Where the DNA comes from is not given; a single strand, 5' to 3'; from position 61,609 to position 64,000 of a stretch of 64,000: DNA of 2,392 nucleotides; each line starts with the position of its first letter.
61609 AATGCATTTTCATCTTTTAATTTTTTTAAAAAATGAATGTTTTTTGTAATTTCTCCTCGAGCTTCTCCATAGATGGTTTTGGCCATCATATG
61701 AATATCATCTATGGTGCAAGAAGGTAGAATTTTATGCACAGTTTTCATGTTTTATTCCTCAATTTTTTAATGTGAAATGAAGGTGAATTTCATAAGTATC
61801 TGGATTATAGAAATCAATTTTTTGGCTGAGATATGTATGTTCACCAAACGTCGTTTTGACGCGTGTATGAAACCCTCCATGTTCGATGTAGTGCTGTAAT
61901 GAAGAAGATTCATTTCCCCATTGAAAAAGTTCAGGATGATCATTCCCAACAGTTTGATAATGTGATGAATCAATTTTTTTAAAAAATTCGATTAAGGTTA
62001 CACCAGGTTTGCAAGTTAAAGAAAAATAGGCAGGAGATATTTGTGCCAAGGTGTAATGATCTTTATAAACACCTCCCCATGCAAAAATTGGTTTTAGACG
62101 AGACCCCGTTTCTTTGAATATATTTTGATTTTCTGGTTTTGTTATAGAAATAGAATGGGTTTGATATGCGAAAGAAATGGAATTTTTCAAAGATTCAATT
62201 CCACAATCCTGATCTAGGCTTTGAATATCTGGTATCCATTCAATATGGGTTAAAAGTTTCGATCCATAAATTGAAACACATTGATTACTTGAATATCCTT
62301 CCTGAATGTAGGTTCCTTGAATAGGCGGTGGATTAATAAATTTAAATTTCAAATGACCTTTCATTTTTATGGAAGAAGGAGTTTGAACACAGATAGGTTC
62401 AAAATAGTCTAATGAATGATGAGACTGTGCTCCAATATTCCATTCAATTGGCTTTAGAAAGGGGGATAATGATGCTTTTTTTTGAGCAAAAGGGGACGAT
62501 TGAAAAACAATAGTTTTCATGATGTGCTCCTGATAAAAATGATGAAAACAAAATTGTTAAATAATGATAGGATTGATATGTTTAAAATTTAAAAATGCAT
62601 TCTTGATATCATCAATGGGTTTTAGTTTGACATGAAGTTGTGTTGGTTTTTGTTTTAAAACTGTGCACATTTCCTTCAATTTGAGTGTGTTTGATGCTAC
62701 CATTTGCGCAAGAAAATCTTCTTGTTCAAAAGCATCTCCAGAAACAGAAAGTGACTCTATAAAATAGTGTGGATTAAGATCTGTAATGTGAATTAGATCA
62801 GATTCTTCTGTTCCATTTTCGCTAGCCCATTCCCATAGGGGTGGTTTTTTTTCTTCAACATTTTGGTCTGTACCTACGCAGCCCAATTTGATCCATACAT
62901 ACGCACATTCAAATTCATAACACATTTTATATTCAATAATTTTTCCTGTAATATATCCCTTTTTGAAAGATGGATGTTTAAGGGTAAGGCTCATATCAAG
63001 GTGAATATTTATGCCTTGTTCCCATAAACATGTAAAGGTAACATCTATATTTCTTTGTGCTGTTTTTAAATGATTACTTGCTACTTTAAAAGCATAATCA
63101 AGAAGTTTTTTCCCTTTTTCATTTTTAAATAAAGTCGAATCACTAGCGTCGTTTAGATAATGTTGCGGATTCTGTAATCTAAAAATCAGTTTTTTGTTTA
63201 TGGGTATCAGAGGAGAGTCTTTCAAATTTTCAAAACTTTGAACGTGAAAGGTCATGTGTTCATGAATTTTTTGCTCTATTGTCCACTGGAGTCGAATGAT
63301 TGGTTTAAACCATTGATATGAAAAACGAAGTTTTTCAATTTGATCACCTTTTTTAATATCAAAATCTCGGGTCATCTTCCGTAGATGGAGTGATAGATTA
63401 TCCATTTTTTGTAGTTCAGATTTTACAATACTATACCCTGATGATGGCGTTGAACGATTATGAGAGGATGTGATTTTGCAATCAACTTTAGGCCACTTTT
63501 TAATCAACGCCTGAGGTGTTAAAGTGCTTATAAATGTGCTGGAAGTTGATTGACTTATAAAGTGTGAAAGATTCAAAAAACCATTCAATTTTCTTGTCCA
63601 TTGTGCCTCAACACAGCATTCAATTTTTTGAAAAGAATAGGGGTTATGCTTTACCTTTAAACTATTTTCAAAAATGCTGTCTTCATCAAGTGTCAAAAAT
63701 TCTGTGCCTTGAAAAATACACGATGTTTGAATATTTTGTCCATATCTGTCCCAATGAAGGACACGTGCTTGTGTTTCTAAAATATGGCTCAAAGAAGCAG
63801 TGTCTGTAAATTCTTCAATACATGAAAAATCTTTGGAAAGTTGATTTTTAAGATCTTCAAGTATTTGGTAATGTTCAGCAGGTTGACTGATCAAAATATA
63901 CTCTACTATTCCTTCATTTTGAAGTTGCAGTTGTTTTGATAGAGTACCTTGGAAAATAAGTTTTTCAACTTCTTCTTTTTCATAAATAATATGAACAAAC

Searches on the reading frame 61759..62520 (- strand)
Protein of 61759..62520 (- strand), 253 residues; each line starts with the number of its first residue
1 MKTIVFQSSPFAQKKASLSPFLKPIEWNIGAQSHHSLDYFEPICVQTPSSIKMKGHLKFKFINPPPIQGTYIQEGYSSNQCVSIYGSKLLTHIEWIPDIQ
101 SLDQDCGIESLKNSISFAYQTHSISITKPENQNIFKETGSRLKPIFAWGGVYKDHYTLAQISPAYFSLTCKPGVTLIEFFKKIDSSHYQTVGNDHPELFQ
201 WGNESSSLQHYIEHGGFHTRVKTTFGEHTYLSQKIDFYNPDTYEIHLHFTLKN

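Call 30: search_protein_families(library=pfam, proteins=[window:61759-62520:-], max_evalue=0.001)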
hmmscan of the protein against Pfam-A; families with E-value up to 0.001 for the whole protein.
window:61759-62520:- (253 aa): 0 families

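Call 52: find_encoding_contigs(protein=window:61759-62520:-, flank=10000, max_places=3)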
Protein window:61759-62520:- (253 aa): 2 contigs read that carry it; 1 place shown.
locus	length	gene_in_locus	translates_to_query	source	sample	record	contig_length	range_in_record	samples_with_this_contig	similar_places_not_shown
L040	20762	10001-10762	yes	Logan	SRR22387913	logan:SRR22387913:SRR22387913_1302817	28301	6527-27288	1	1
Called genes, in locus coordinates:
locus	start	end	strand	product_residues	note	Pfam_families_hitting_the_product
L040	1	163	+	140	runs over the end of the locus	-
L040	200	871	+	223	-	PF05065:Phage_capsid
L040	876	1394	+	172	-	PF05135:Phage_connect_1 (faint)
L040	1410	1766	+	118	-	-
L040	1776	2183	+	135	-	-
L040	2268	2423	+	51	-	-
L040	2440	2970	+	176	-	-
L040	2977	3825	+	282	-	PF23310:TPR_27 (faint), PF08238:Sel1 (weak)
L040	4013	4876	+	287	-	PF08238:Sel1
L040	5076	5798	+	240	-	-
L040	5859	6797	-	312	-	PF00892:EamA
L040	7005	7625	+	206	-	PF08238:Sel1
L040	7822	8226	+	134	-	-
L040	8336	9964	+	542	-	-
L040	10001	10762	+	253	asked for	-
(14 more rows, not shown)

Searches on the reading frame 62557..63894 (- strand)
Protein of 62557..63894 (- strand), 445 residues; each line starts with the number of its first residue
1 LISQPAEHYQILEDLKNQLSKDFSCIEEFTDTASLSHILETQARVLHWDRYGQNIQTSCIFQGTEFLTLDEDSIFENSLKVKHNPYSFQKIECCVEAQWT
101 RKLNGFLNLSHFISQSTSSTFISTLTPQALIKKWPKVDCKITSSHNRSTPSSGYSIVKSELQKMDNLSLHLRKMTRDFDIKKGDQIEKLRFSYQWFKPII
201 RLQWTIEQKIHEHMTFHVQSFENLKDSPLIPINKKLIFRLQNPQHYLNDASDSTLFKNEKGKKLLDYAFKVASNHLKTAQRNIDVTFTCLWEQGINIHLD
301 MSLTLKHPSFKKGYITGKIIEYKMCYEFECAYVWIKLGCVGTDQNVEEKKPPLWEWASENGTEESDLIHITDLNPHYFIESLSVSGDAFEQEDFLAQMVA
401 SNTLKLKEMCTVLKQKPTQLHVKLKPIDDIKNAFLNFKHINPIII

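Call 30: search_protein_families(library=pfam, proteins=[window:62557-63894:-], max_evalue=0.001)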
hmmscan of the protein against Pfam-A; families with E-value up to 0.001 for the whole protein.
window:62557-63894:- (445 aa): 0 families

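Call 50: find_encoding_contigs(protein=window:62557-63894:-, flank=10000, max_places=2)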
Protein window:62557-63894:- (445 aa): no gene with exactly this product is on record in the collection.

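Call 79: search_protein_families(library=pfam, proteins=[window:62557-63894:-], max_evalue=1)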
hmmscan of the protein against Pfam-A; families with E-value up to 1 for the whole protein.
window:62557-63894:- (445 aa): 0 families
